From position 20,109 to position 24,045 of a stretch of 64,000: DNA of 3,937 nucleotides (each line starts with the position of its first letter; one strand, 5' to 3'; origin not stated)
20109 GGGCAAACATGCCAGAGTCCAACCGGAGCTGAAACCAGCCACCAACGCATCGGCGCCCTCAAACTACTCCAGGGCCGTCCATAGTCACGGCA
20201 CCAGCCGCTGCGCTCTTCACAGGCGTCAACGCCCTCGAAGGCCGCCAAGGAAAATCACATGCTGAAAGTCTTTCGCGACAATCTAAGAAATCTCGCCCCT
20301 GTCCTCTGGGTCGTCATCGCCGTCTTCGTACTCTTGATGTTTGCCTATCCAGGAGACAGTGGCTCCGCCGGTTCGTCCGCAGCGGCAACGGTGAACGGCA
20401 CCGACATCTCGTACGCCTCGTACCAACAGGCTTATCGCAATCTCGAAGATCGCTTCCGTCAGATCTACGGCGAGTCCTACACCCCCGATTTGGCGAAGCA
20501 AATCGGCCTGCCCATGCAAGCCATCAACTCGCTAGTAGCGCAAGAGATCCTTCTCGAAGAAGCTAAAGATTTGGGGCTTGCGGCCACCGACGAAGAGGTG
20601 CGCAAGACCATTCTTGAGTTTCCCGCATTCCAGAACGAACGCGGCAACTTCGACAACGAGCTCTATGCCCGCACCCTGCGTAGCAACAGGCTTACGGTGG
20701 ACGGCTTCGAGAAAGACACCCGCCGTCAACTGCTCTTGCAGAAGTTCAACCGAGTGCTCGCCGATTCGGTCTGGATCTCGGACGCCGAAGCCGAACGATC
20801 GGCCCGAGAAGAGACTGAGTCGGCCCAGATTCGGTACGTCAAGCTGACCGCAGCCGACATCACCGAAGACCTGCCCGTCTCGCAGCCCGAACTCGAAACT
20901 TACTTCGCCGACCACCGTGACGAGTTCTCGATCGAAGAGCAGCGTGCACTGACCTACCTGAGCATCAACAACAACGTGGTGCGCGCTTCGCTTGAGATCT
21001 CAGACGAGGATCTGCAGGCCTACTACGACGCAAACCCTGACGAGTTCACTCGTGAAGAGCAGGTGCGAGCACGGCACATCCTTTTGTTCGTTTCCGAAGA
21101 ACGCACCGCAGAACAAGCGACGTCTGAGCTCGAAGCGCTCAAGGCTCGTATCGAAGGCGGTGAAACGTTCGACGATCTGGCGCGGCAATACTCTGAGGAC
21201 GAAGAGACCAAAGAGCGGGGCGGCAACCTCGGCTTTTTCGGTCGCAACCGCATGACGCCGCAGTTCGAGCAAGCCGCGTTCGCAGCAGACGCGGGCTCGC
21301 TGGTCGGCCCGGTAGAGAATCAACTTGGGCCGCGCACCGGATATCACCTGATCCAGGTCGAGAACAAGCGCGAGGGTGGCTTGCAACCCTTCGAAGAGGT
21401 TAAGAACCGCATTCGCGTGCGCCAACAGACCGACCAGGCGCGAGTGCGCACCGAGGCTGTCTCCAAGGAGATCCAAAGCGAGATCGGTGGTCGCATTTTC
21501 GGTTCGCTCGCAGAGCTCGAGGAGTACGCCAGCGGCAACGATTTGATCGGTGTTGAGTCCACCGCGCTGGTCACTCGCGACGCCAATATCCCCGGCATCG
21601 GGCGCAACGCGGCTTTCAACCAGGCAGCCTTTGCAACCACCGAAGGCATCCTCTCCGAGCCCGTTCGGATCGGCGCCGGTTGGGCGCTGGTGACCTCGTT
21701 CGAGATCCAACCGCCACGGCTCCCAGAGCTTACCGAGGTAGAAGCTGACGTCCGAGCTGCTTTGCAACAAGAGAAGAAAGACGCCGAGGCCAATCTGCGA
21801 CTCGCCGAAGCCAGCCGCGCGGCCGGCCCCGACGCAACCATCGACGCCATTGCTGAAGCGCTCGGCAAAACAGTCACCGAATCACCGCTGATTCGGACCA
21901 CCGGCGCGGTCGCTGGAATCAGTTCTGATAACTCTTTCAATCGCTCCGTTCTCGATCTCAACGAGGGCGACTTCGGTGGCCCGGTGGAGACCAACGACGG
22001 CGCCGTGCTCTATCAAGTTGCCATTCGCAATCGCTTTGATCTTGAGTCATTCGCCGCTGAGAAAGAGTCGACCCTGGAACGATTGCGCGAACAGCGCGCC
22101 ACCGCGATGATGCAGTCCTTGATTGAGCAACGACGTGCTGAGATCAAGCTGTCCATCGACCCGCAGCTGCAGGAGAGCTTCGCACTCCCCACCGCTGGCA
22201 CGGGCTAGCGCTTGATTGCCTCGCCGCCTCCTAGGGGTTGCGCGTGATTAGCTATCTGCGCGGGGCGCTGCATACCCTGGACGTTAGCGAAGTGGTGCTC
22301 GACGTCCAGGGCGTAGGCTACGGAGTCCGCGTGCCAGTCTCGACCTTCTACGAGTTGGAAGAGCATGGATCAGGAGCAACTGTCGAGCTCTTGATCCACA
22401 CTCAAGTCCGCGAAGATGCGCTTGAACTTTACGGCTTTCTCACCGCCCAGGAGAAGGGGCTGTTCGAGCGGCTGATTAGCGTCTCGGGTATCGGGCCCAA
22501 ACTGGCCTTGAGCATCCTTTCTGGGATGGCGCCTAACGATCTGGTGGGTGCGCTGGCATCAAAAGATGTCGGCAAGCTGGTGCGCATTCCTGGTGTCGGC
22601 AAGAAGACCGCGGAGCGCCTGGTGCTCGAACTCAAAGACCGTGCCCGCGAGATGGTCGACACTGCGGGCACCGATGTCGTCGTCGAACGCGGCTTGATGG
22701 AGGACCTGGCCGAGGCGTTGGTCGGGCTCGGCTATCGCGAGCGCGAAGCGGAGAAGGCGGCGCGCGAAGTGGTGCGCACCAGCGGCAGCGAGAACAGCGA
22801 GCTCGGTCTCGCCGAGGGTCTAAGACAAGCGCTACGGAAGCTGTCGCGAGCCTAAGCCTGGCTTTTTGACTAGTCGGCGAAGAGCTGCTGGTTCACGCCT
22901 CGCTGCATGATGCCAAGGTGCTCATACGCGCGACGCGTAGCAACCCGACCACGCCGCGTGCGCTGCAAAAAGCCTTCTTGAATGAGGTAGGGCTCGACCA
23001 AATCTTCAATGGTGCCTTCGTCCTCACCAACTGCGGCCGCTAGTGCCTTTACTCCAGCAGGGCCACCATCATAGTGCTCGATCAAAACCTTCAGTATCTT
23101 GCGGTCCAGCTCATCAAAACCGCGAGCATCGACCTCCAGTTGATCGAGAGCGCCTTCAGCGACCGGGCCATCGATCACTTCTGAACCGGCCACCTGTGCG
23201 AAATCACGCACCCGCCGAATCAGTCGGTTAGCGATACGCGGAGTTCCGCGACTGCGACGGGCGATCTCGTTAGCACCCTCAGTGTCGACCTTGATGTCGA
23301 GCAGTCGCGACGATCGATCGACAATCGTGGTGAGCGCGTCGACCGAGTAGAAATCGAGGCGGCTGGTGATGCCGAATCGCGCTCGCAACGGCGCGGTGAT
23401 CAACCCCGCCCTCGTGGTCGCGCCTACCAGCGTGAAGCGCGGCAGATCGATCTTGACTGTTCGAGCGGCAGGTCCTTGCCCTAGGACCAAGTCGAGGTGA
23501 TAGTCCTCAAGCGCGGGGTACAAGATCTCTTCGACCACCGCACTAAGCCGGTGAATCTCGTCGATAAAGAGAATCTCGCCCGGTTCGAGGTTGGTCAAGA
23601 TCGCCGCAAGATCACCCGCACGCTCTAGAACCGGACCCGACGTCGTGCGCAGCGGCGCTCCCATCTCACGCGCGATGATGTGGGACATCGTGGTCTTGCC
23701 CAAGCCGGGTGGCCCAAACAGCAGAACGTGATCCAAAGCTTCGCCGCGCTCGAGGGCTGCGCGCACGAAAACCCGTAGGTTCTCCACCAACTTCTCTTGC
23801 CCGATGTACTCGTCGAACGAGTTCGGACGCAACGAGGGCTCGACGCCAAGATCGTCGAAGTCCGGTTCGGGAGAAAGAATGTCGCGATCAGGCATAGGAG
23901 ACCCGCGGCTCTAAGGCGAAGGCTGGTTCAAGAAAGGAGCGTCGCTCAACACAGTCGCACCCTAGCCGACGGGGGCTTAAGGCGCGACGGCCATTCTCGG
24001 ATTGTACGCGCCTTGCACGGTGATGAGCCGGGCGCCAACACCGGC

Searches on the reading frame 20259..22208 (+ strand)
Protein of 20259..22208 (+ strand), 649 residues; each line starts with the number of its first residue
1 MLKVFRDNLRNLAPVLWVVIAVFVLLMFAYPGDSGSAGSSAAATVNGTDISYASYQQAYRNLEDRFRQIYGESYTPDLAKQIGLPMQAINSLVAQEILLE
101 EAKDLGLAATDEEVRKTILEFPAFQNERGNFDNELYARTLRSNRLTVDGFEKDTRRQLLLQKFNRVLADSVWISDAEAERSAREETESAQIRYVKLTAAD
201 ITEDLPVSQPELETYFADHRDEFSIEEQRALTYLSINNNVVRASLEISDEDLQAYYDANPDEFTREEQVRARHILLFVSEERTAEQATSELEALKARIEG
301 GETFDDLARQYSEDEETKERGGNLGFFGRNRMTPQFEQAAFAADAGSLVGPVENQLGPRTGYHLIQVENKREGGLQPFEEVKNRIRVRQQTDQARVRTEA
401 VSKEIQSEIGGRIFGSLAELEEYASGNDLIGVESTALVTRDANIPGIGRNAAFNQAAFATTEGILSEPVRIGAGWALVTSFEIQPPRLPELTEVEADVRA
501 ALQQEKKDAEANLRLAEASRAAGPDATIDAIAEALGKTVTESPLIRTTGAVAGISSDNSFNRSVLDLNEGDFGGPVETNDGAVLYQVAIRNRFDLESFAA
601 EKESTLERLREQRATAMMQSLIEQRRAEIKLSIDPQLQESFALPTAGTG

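Call 65: search_protein_families(library=pfam, max_evalue=0.00001, proteins=[window:20259-22208:+])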
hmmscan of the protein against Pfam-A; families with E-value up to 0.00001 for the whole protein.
window:20259-22208:+ (649 aa): 5 families
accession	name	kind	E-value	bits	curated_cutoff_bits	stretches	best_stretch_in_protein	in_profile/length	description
PF13624.11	SurA_N_3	-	9.2e-44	149.6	27.2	1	1-163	1-161/162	SurA-like N-terminal domain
PF13145.12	Rotamase_2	-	1.2e-30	107.3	27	1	247-383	1-121/121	PPIC-type PPIASE domain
PF13623.11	SurA_N_2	-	1.3e-29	103.4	28.5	1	8-139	3-144/145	SurA-like N-terminal domain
PF00639.27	Rotamase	-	5.9e-27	94.9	21.7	1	273-368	1-96/97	PPIC-type PPIASE domain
PF13616.12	Rotamase_3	-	2.4e-26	93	22.5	1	265-370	12-115/116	PPIC-type PPIASE domain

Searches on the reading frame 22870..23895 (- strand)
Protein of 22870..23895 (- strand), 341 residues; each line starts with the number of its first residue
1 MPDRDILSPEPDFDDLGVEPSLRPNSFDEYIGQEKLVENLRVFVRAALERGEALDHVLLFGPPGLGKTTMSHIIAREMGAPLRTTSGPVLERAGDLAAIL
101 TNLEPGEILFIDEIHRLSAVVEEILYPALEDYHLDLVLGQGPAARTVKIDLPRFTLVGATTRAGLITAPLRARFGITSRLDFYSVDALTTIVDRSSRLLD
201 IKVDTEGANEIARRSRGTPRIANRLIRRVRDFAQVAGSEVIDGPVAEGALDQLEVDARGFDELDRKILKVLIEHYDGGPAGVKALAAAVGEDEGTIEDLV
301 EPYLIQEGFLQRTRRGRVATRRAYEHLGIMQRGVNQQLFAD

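Call 49: search_protein_families(library=pfam, proteins=[window:22870-23895:-], max_evalue=0.00001)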
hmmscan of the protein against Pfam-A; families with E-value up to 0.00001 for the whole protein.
window:22870-23895:- (341 aa): 5 families
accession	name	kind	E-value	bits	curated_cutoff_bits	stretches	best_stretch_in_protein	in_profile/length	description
PF05496.18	RuvB_N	-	3.8e-78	261.2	27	1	22-180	1-159/159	Holliday junction DNA helicase RuvB P-loop domain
PF17864.7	AAA_lid_4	-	3.8e-31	107.1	27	1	183-256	1-74/74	RuvB AAA lid domain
PF05491.19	RuvB_C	-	3.2e-25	88.3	24.7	1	258-327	2-71/72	RuvB C-terminal winged helix domain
PF00004.35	AAA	-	4.4e-18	66.4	21.2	1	57-177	1-126/131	ATPase family associated with various cellular activities (AAA)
PF07728.20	AAA_5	-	3.3e-09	37.3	22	1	56-174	1-139/139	AAA domain (dynein-related subfamily)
